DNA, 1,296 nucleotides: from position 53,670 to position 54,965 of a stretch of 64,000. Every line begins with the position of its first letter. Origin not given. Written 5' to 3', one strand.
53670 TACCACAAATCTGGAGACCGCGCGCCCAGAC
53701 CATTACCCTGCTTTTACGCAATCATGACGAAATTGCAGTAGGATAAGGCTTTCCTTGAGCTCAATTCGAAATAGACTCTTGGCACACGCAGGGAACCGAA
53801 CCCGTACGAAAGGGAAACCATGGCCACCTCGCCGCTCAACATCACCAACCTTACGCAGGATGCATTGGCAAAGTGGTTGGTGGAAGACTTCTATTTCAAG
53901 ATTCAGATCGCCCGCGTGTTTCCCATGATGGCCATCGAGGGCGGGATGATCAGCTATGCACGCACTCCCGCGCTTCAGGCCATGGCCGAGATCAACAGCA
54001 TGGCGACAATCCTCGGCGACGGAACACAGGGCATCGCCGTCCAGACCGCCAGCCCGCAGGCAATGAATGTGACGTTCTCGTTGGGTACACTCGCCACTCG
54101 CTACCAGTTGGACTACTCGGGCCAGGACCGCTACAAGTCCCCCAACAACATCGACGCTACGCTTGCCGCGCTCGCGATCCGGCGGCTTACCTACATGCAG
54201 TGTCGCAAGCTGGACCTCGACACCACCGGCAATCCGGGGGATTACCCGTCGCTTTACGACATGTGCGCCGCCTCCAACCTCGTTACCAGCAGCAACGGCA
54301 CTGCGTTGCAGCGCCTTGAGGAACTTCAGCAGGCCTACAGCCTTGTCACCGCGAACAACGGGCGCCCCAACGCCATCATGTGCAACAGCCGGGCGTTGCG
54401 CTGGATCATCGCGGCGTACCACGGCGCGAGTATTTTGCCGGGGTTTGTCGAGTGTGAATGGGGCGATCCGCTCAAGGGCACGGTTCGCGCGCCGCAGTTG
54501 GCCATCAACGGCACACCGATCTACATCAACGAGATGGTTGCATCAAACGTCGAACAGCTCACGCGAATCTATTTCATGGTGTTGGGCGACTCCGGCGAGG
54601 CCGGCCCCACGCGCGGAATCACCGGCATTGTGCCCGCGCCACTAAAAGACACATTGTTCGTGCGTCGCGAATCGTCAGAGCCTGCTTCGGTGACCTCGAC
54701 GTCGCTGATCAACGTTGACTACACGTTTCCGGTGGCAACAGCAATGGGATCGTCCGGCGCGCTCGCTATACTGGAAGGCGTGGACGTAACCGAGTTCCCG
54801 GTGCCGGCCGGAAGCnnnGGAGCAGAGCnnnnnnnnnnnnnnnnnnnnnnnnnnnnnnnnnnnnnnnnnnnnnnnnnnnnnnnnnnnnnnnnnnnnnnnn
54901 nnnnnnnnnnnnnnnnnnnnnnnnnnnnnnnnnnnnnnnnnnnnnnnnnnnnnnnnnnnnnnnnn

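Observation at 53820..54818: Stand-alone HK97-fold (capsid/encapsulin-like) gene in a chromosomal lipid-gene neighbourhood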

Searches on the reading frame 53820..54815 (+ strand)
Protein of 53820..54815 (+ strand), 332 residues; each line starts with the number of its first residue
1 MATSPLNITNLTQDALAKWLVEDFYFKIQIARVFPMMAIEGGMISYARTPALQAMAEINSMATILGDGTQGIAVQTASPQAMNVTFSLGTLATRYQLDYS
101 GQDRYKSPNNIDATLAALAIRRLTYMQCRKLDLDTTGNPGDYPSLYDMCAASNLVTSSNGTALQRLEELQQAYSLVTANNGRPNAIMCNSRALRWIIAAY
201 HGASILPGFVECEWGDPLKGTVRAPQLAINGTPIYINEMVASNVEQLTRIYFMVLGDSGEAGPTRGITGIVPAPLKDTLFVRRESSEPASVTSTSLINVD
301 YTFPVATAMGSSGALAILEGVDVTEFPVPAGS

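Call 3: search_protein_families(library=pfam, proteins=[window:53820-54815:+], max_evalue=0.1)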
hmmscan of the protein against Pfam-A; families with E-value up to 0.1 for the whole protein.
window:53820-54815:+ (332 aa): 0 families

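Call 4: search_protein_families(library=phrogs, proteins=[window:53820-54815:+], max_evalue=0.1)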
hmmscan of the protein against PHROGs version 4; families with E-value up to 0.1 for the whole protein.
window:53820-54815:+ (332 aa): 0 families

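Call 5: search_protein_families(library=ncbifam, proteins=[window:53820-54815:+], max_evalue=0.1)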
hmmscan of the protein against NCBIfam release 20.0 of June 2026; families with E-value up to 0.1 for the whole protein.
window:53820-54815:+ (332 aa): 1 family
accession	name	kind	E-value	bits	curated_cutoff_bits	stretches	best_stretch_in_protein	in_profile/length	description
NF045672.1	MCP_gp7_epsi_15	equivalog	0.036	13.5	75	1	81-202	69-199/309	major capsid protein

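Call 6: find_homologous_proteins(query=window:53820-54815:+, max_evalue=0.001)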
Query window:53820-54815:+ (332 aa): 38 proteins with E <= 0.001 among 2498 candidates.
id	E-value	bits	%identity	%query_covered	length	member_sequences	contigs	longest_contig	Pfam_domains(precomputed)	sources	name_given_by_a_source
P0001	4.3e-216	734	100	100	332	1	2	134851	-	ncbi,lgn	-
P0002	8.4e-141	487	68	98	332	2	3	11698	-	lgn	-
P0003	3.3e-138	478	69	98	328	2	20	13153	-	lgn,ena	-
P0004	7.8e-138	477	69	98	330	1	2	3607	-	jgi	jgi:hypothetical protein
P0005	1.3e-137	476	68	98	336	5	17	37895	-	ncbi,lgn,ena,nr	ncbi:MAG: hypothetical protein KDB68_05065 [Planctomycetes bacterium]|nr:hypothetical protein [Planc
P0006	2.0e-136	472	66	98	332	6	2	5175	-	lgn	-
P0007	4.8e-135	468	65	98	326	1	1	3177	-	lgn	-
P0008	8.7e-133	460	66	98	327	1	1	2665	-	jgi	-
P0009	2.4e-132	459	66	100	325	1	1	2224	-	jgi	jgi:hypothetical protein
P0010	1.7e-125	436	60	98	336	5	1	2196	-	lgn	-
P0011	1.6e-124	433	63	98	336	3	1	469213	-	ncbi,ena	-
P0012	8.6e-122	424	62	98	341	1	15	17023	-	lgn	-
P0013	1.5e-118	414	60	97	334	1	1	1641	-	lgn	-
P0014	6.4e-117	408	59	98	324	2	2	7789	-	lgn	-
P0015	1.9e-116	407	60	98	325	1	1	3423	-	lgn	-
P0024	1.3e-79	286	48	97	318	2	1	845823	-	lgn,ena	-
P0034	1.2e-44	171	34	97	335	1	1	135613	-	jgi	-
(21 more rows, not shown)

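Call 7: search_solved_structures(query=window:53820-54815:+, max_evalue=10)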
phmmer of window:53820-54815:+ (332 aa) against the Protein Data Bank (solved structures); distinct sequences matched with E-value up to 10: 2.
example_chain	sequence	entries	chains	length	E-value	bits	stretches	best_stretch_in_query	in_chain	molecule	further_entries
6ire_B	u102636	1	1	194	0.97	11.7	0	139-184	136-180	Inactivation-no-after-potential D protein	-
3r0h_A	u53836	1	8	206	1.1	11.5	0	139-184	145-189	Inactivation-no-after-potential D protein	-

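Call 10: search_solved_structures(query=A1, max_evalue=10, show_alignments=2)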
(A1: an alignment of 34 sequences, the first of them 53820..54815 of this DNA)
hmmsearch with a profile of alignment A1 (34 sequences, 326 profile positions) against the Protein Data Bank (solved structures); distinct sequences matched with E-value up to 10: 1.
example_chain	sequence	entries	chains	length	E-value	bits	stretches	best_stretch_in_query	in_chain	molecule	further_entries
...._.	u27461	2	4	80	1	11.4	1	138-180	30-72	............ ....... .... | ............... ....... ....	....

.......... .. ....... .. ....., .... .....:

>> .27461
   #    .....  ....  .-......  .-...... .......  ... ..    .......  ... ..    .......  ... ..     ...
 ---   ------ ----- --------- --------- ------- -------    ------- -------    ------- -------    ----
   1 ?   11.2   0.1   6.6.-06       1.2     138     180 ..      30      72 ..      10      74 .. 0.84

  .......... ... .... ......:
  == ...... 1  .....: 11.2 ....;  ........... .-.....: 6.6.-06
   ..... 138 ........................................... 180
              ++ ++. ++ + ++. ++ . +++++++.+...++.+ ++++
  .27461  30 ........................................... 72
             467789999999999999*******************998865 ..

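Call 12: find_encoding_contigs(protein=P0011, flank=10000, max_places=2)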
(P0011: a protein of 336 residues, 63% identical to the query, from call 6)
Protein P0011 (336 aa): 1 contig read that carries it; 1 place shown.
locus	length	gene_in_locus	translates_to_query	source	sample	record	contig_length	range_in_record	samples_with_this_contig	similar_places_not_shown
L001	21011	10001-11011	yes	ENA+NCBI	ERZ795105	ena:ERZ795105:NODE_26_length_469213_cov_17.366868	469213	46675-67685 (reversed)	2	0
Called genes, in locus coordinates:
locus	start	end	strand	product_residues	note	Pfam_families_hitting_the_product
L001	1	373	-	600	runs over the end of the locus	PF00361:Proton_antipo_M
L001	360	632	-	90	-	-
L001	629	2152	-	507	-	PF00361:Proton_antipo_M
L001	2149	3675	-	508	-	PF00361:Proton_antipo_M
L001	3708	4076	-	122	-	PF00420:Oxidored_q2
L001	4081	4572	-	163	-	PF04039:MnhB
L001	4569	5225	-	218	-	PF13244:MbhD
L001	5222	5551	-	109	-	PF03334:PhaG_MnhG_YufB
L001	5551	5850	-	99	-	PF04066:MrpF_PhaF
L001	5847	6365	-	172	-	PF01899:MNHE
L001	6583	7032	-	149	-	-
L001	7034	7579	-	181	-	-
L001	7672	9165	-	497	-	PF07719:TPR_2 (faint), PF13371:TPR_9 (faint), PF13414:TPR_11 (faint), PF13428:TPR_14 (faint), PF13432:TPR_16 (faint), PF14559:TPR_19 (faint), PF23914:TPR_CcmH_CycH (faint)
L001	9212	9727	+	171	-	-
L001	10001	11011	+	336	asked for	-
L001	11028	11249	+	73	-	-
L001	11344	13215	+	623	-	-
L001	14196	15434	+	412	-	-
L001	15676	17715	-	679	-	PF00270:DEAD (weak), PF13307:Helicase_C_2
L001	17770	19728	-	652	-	PF07719:TPR_2 (faint), PF13431:TPR_17 (faint), PF13174:TPR_6 (faint), PF14559:TPR_19 (faint), PF13424:TPR_12 (faint), PF13428:TPR_14 (faint), PF13429:TPR_15 (weak), PF13432:TPR_16 (weak), +4 more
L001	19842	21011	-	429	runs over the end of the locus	PF00202:Aminotran_3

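Call 13: find_encoding_contigs(protein=P0024, flank=10000, max_places=2)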
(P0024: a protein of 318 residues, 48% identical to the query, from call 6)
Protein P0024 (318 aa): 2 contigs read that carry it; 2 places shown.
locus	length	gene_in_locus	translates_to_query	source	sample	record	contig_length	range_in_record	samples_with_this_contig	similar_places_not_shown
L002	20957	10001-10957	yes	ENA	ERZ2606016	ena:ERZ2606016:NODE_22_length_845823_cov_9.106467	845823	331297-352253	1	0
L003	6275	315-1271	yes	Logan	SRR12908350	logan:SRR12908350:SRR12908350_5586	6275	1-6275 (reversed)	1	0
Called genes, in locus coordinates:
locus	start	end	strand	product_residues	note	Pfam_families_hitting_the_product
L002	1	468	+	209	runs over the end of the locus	PF00702:Hydrolase, PF12710:HAD (weak), PF13419:HAD_2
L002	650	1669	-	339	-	PF02463:SMC_N (faint), PF00005:ABC_tran, PF13304:AAA_21 (faint), PF12857:TOBE_3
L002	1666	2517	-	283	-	PF00528:BPD_transp_1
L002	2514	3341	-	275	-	PF00528:BPD_transp_1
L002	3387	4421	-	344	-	PF13531:SBP_bac_11, PF01547:SBP_bac_1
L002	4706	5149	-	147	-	-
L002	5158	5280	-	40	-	-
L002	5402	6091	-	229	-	PF00027:cNMP_binding, PF13545:HTH_Crp_2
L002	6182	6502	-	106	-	PF02575:YbaB_DNA_bd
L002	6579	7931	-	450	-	PF05496:RuvB_N (faint), PF13177:DNA_pol3_delta2, PF13604:AAA_30 (faint), PF00004:AAA, PF07728:AAA_5 (faint), PF13401:AAA_22 (weak), PF22608:DNAX_ATPase_lid, PF12169:DNA_pol3_gamma3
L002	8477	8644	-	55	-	-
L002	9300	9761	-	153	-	PF00491:Arginase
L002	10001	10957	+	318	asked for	-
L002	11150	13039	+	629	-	-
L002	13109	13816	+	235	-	PF07661:MORN_2 (faint)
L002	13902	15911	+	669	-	-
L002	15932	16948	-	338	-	PF00491:Arginase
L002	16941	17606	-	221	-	PF01862:PvlArgDC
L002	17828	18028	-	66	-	-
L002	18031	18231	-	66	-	-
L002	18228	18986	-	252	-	PF00578:AhpC-TSA, PF08534:Redoxin (weak)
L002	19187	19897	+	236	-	-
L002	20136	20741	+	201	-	-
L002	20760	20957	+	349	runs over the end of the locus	PF00365:PFK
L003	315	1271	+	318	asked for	-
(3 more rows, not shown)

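Call 14: find_encoding_contigs(protein=P0034, flank=10000, max_places=2)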
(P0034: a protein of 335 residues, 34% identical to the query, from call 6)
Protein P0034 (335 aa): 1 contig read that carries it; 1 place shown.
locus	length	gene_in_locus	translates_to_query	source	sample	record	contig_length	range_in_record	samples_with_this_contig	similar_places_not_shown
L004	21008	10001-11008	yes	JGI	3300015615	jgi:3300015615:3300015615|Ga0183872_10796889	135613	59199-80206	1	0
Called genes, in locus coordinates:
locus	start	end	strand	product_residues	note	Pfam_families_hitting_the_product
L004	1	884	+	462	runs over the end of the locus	PF06224:AlkZ-like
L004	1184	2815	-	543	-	PF03237:Terminase_6N (weak)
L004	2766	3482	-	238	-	PF13508:Acetyltransf_7 (weak)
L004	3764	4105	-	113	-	-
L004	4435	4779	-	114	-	PF21813:DUF6882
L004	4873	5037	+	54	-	-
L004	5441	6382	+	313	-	-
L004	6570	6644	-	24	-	-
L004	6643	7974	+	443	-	PF01743:PolyA_pol, PF12627:PolyA_pol_RNAbd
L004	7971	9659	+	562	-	-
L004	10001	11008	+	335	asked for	-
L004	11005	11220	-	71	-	-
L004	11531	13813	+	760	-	-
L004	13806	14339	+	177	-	-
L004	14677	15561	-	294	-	PF00487:FA_desaturase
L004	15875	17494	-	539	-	PF01266:DAO (weak), PF13450:NAD_binding_8, PF01593:Amino_oxidase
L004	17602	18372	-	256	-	PF12802:MarR_2 (weak)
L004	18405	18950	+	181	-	-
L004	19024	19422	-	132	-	-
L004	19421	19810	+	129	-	-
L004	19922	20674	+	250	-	-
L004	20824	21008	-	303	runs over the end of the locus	-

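Call 15: predict_structure(alignment_id=A1)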
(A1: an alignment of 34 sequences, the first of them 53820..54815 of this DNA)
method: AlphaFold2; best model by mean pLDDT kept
length: 332 residues; sequences in the alignment: 34
mean_pLDDT: 81.6   pTM: 0.78
mean pLDDT of the five models: 81.6, 80.1, 79.1, 78.6, 74.7
residues with pLDDT >= 90: 132; 70-90: 126; 50-70: 65; < 50: 9
segments of 3 or more residues with pLDDT < 50: 1-3, 328-332
pLDDT, mean of each block of 10 residues (from residue 1): 53 55 77 90 76 63 73 66 80 86 75 85 90 87 91 92 94 90 92 93 92 82 91 94 87 83 77 90 77 73 91 90 65 42
secondary structure, 60 per line:
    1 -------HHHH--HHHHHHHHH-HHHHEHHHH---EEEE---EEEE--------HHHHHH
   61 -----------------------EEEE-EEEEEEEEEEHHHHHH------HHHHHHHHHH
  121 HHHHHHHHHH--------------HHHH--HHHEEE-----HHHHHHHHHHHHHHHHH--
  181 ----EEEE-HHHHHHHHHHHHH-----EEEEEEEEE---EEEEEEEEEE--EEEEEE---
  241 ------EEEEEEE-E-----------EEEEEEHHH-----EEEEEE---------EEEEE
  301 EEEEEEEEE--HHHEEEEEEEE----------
elements in order: H8-11 H14-22 H24-27 H29-32 E36-39 E43-46 H55-60 E84-87 E89-98 H99-104 H111-130 H145-148 E154-156 H162-178 E185-188 H190-202 E208-216 E220-229 E232-237 E247-253 E267-272 E281-286 E296-309 E315-322

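Call 19: fold_search(model_id=the predicted structure, library=pdb)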
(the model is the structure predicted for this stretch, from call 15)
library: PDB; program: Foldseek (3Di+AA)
matches with E <= 10: 915; with E <= 0.001: 341
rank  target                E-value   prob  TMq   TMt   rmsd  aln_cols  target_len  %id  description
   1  8t6r                  9.9e-18  1.00  0.69  0.75   3.9       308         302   15  Acinetobacter baumannii 118362 family 2A cargo-loaded encapsulin shell (released 2024-03-13)
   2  8wol_1                1.8e-17  1.00  0.66  0.72   3.9       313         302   14  Cryo-EM structure of the Mmp1 encapasulin from Mycobacterium smegmatis (released 2024-11-27)
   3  6x8m                  3.6e-17  1.00  0.65  0.76   3.4       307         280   17  CryoEM structure of the holo-SrpI encapsulin complex from Synechococcus elongatus PCC 7942 (released 2020-06-10)
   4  9bje                  3.1e-16  1.00  0.64  0.78   3.8       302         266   14  Encapsulin 1 of a two-component Family 2B encapsulin shell from Streptomyces lydicus (released 2025-04-30)
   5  8won_A                1.6e-15  1.00  0.63  0.78   3.7       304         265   14  Cryo-EM structure of the 10-subunits Mmp1 complex from Mycobacterium smegmatis (released 2025-01-01)
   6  9bix                  1.7e-15  1.00  0.63  0.84   3.7       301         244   17  Encapsulin 2 of a two-component Family 2B encapsulin shell from Streptomyces lydicus (released 2025-04-30)
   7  9bhu                  2.2e-14  1.00  0.59  0.50   3.3       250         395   15  Streptomyces griseus Family 2B encapsulin shell (released 2024-11-27)
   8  9lbm_A                1.5e-11  1.00  0.56  0.64   6.9       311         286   14  Cryo-EM structure of bacteriophage phiXacJX1 capsid (released 2025-05-07)
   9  2frp_G                1.5e-11  1.00  0.52  0.68   6.7       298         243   12  Bacteriophage HK97 Expansion Intermediate IV (released 2006-02-07)
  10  2ft1_G                1.6e-11  1.00  0.53  0.65   6.2       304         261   14  Bacteriophage HK97 Head II (released 2006-02-07)
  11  9ous_A                3.7e-11  1.00  0.57  0.66   6.1       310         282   12  D3 Virion icos (released 2026-03-11)
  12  2fte_F                6.5e-11  1.00  0.56  0.69   7.2       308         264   11  Bacteriophage HK97 Expansion Intermediate IV (released 2006-02-07)
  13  8vji_A                6.5e-11  1.00  0.51  0.49   7.7       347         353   10  Cryo-EM of capsid of bacteriophage Chi (released 2024-10-02)
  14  9kmg_G                8.8e-11  1.00  0.50  0.56   8.0       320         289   13  Cryo-EM Structure of Bacteriophage FCWL1 Capsid (released 2025-01-22)
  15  9kmh_aj               9.4e-11  1.00  0.52  0.60   7.8       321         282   13  The Composite Cryo-EM Structure of the Portal Vertex of Bacteriophage FCWL1 (released 2025-01-22)
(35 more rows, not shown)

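Call 20: fold_search(model_id=the predicted structure, library=viral)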
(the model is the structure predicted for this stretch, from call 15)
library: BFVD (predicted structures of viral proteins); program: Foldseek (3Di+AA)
matches with E <= 10: 638; with E <= 0.001: 262
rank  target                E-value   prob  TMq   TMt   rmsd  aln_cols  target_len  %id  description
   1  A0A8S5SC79            5.4e-15  1.00  0.64  0.64   7.3       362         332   12  Major capsid protein [Siphoviridae sp. ctqBc4]
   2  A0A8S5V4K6            3.6e-13  1.00  0.58  0.59   7.9       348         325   13  Major capsid protein [Siphoviridae sp. ct87j35]
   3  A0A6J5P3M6            1.5e-12  1.00  0.61  0.52   5.6       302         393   12  Phage capsid [uncultured Caudovirales phage]
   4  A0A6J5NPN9            1.6e-12  1.00  0.61  0.60   9.2       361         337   11  Uncharacterized protein [uncultured Caudovirales phage]
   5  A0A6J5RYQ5            3.5e-12  1.00  0.60  0.45   5.2       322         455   11  COG4653 Predicted phage phi-C31 gp36 major capsid-like protein [uncultured Caudovirales phage]
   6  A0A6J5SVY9            6.1e-12  1.00  0.56  0.41   7.6       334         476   11  Major_cap_HK97, phage major capsid protein, HK97 family [uncultured Caudovirales phage]
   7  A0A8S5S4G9            8.3e-12  1.00  0.53  0.71   4.9       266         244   12  Major capsid protein [Siphoviridae sp. ctxYv12]
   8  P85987                9.4e-12  1.00  0.52  0.56   8.5       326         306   10  Major capsid protein [Serratia phage KSP100]
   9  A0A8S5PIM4            9.4e-12  1.00  0.56  0.59   9.3       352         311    8  Major capsid protein [Siphoviridae sp. ctcUB23]
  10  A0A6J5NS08            1.1e-11  1.00  0.55  0.61   9.9       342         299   13  Major_cap_HK97, phage major capsid protein, HK97 family [uncultured Caudovirales phage]
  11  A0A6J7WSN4            3.2e-11  1.00  0.59  0.66   4.8       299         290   14  Phage major capsid protein, HK97 [uncultured Caudovirales phage]
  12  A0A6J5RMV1            3.7e-11  1.00  0.54  0.45   6.0       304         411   14  Major_cap_HK97, phage major capsid protein, HK97 family [uncultured Caudovirales phage]
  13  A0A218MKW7            4.2e-11  1.00  0.60  0.48   7.7       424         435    9  Putative major capsid protein [uncultured virus]
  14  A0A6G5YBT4            5.0e-11  1.00  0.61  0.48   6.4       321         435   12  (no name in the UniProt tables at hand)
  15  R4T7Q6                6.4e-11  1.00  0.61  0.52   8.5       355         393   12  Major capsid protein [Haloarcula californiae tailed virus 2]
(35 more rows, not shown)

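Call 21: search_protein_representatives(alignment_id=A1)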
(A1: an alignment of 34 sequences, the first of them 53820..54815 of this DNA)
Query: 34 sequences, 326 profile positions. Proteins with E-value up to 0.001 (for the whole library): 241; up to 1e-10: 114; up to 1e-30: 55. The best 150 are listed.
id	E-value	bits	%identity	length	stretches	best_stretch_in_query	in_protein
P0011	1.9e-153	526.6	-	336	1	1-325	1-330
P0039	1.6e-128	444.6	-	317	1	1-322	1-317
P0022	2.8e-127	440.6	-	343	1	1-325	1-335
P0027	6.8e-119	413.0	-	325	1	1-321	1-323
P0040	5.3e-111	387.1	-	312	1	2-322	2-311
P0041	1.2e-106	372.8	-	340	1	7-324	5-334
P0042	3.2e-103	361.5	-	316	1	1-322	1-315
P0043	6.8e-103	360.4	-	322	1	1-322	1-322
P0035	9.8e-96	336.9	-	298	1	1-320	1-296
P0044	9.0e-91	320.6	-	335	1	6-320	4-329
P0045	3.2e-88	312.2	-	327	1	7-322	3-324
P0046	1.4e-86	306.9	-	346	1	6-323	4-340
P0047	1.4e-86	306.9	-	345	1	1-322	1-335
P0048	5.5e-83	295.0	-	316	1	2-319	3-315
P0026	1.2e-80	287.3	-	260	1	1-190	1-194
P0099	1.8e-25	106.0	-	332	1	1-318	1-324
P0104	1.4e-22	96.5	-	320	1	1-322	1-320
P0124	9.5e-15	70.7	-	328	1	11-318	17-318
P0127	1.8e-13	66.5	-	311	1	5-318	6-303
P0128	2.2e-13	66.3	-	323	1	30-322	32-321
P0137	3.3e-12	62.4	-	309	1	4-270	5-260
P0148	1.5e-10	56.9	-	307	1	6-287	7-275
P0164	7.1e-09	51.4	-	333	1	5-321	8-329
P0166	1.2e-08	50.7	-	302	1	5-322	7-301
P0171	3.7e-08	49.1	-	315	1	4-321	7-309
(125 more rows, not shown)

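Call 22: search_protein_families(library=pfam, proteins=[P0099, P0104, P0124, P0127, P0128, P0137, P0148, P0164, P0166, P0171], max_evalue=0.1)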
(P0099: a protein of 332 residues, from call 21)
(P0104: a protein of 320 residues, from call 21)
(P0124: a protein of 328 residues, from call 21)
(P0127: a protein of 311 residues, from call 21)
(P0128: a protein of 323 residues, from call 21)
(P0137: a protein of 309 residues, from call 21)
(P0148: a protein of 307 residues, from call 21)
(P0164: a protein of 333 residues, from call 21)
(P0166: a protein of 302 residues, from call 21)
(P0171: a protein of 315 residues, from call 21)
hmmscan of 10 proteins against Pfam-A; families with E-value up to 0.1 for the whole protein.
P0099 (332 aa): 0 families

P0104 (320 aa): 0 families

P0124 (328 aa): 0 families

P0127 (311 aa): 0 families

P0128 (323 aa): 2 families
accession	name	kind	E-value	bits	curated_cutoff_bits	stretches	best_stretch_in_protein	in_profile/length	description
PF17236.8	SU10_MCP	-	0.00014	21.9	24.1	1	93-195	95-200/292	SU10 major capsid protein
PF20911.3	GP7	-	0.081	12.2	27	0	69-138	58-127/313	Major capsid protein GP7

P0137 (309 aa): 2 families
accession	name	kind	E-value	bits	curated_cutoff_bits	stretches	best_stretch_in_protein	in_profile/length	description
PF17236.8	SU10_MCP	-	3.3e-06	27.3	24.1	1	66-185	64-190/292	SU10 major capsid protein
PF19307.5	SrpI-like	-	1.7e-05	24.4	22.8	1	102-308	66-252/254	Type 2A encapsulin shell protein SrpI-like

P0148 (307 aa): 2 families
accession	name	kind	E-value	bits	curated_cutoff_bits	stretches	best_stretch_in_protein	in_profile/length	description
PF19307.5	SrpI-like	-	6.7e-07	29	22.8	1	76-304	38-249/254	Type 2A encapsulin shell protein SrpI-like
PF17236.8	SU10_MCP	-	0.00094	19.2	24.1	1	103-198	112-200/292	SU10 major capsid protein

P0164 (333 aa): 0 families

P0166 (302 aa): 1 family
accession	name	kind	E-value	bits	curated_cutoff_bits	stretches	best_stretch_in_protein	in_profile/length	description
PF17236.8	SU10_MCP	-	0.029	14.3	24.1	1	96-188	97-199/292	SU10 major capsid protein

P0171 (315 aa): 2 families
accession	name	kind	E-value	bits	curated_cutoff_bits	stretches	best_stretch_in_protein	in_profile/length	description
PF05065.19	Phage_capsid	-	9.5e-05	22.4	24.2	1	53-193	44-182/280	Phage capsid family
PF17236.8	SU10_MCP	-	0.00075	19.5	24.1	1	51-184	48-190/292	SU10 major capsid protein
